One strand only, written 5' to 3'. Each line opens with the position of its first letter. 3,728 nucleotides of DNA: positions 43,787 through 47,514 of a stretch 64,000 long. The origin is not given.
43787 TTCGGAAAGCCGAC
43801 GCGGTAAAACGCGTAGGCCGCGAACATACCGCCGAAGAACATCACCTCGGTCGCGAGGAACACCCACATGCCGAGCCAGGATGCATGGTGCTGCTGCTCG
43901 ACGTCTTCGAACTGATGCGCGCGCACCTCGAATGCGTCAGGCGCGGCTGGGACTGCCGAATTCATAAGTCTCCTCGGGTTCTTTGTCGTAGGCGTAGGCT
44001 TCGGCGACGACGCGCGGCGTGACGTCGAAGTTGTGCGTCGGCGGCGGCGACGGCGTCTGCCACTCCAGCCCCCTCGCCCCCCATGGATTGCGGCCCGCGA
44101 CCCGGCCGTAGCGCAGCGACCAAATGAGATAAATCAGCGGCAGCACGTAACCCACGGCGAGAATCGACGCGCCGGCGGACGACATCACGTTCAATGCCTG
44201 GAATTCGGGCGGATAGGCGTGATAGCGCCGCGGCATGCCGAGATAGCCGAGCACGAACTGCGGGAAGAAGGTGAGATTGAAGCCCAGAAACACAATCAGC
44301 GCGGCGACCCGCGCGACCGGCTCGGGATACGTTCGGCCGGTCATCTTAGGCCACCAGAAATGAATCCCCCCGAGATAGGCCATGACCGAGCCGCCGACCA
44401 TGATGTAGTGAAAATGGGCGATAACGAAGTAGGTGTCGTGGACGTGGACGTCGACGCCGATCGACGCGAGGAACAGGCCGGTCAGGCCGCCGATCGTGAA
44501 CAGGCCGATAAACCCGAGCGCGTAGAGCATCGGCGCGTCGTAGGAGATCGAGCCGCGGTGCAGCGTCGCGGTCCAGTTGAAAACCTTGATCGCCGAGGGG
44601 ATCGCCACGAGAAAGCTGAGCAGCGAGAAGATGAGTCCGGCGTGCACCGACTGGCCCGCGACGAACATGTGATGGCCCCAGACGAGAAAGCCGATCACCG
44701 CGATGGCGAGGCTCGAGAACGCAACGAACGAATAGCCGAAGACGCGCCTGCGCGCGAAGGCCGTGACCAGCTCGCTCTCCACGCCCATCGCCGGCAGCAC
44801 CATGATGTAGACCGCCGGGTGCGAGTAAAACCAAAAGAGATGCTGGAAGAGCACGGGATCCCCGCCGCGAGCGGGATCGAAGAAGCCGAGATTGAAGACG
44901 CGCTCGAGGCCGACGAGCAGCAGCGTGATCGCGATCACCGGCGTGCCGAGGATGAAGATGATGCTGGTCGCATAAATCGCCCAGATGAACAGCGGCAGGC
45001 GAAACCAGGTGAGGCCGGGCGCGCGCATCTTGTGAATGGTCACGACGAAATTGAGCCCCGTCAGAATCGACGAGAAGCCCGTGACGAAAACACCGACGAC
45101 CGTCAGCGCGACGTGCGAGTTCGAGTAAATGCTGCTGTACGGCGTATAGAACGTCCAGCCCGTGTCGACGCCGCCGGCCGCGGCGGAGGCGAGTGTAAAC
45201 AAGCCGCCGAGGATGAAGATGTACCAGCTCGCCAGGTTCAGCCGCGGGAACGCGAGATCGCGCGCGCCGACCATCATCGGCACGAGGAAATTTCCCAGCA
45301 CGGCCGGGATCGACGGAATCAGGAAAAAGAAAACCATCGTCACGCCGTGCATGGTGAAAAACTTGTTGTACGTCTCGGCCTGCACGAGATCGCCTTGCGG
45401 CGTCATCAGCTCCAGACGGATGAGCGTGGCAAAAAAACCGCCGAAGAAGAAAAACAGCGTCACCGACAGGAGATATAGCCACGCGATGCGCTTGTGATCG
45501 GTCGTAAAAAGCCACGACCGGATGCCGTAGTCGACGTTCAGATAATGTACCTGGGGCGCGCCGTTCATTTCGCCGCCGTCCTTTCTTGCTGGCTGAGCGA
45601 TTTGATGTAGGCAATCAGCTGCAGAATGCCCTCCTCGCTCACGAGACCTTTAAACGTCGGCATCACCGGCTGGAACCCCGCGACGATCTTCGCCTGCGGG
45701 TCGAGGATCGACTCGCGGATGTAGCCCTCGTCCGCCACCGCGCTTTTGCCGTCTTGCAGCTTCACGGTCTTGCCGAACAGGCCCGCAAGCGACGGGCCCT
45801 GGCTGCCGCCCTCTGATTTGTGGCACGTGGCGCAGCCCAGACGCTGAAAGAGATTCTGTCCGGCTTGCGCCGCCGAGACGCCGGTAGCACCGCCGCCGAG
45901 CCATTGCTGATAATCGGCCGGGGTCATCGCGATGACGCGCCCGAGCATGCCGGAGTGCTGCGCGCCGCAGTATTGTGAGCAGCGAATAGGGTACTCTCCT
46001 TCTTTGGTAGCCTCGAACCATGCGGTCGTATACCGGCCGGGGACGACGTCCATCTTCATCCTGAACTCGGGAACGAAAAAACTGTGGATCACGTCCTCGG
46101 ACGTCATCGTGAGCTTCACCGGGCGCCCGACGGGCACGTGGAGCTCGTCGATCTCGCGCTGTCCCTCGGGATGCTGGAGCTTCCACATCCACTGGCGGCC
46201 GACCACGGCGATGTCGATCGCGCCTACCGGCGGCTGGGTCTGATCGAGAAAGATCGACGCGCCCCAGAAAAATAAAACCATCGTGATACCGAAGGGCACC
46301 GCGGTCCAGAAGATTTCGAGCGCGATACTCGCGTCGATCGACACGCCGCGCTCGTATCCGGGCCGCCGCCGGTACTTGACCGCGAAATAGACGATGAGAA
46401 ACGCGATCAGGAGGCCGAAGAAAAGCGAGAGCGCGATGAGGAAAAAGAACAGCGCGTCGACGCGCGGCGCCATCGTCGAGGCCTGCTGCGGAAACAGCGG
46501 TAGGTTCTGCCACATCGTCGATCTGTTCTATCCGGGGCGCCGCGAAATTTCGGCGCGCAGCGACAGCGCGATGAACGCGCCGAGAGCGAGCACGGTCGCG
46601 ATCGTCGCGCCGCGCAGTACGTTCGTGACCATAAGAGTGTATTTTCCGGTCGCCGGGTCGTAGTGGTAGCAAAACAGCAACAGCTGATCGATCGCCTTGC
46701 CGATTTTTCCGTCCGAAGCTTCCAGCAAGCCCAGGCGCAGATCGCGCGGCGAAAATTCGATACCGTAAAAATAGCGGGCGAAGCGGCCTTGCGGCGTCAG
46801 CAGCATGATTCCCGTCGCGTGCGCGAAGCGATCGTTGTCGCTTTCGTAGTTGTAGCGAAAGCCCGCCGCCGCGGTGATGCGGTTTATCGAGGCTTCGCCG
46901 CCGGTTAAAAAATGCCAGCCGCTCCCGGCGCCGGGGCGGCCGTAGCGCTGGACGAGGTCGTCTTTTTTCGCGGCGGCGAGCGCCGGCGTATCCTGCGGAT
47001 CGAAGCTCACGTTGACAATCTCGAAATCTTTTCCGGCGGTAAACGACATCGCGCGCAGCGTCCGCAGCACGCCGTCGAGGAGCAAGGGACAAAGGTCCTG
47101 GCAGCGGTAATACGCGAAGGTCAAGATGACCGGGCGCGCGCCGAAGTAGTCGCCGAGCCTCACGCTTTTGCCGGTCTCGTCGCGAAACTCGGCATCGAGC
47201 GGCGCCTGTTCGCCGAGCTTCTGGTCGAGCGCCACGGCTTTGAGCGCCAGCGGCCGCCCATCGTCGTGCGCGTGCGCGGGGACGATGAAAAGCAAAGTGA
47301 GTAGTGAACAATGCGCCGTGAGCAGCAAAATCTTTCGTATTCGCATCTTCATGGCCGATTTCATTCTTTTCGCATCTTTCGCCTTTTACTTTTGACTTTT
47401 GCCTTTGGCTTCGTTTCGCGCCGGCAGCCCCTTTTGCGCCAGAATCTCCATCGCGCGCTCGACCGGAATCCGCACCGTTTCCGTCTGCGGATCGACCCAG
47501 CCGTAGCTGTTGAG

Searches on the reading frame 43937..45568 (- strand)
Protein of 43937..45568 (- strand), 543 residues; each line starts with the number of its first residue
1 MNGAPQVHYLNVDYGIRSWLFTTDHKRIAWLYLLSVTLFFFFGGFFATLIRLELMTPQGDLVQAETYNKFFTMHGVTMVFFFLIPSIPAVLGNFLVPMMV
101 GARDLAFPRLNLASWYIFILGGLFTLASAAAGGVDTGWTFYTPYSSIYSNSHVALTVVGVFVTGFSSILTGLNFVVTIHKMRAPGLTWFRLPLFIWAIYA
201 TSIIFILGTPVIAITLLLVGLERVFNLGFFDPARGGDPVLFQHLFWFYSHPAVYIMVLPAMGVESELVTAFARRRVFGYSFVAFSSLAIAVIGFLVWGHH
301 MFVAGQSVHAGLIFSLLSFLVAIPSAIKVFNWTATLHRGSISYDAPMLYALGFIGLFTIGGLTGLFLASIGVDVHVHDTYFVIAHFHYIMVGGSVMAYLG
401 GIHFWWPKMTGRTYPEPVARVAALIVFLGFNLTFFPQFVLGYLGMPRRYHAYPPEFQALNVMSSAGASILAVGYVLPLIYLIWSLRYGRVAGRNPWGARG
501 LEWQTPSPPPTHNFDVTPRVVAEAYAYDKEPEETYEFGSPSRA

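Call 29: search_protein_families(library=pfam, proteins=[window:43937-45568:-], max_evalue=0.00001)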
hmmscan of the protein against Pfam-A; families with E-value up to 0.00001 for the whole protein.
window:43937-45568:- (543 aa): 1 family
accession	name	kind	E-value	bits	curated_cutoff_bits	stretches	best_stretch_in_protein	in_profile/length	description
PF00115.25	COX1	-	7.8e-149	496.7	34.8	1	27-469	1-436/436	Cytochrome C and Quinol oxidase polypeptide I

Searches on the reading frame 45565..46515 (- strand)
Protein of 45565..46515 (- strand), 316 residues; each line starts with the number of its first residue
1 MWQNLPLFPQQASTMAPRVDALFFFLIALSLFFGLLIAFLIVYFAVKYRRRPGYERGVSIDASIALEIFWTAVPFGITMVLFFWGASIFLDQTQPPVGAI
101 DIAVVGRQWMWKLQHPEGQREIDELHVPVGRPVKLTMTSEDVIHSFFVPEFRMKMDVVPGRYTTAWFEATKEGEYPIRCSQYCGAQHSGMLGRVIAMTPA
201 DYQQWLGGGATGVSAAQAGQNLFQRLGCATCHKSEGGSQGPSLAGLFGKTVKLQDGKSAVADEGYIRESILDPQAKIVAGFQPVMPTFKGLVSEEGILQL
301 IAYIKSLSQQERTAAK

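Call 29: search_protein_families(library=pfam, proteins=[window:45565-46515:-], max_evalue=0.00001)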
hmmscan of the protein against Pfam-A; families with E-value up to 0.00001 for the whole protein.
window:45565-46515:- (316 aa): 4 families
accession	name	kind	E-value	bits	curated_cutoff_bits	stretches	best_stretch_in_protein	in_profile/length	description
PF00116.26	COX2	-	5.4e-18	65.5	22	1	124-190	47-113/120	Cytochrome C oxidase subunit II, periplasmic domain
PF00034.26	Cytochrom_C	-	3.2e-08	35.2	21.3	1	216-308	1-90/90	Cytochrome c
PF13442.11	Cytochrome_CBB3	-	1.7e-07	31.9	27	1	215-304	2-68/68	Cytochrome C oxidase, cbb3-type, subunit III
PF13473.12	Cupredoxin_1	-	6.4e-06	26.6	27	1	117-180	29-93/104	Cupredoxin-like domain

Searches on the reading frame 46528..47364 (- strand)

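Call 29: search_protein_families(library=pfam, proteins=[window:46528-47364:-], max_evalue=0.00001)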
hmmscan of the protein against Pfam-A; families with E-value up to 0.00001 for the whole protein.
window:46528-47364:- (278 aa): 1 family
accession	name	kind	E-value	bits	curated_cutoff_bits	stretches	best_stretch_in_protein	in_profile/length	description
PF02630.20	SCO1-SenC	-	6.1e-11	42.9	22.8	1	60-195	6-134/134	SCO1/SenC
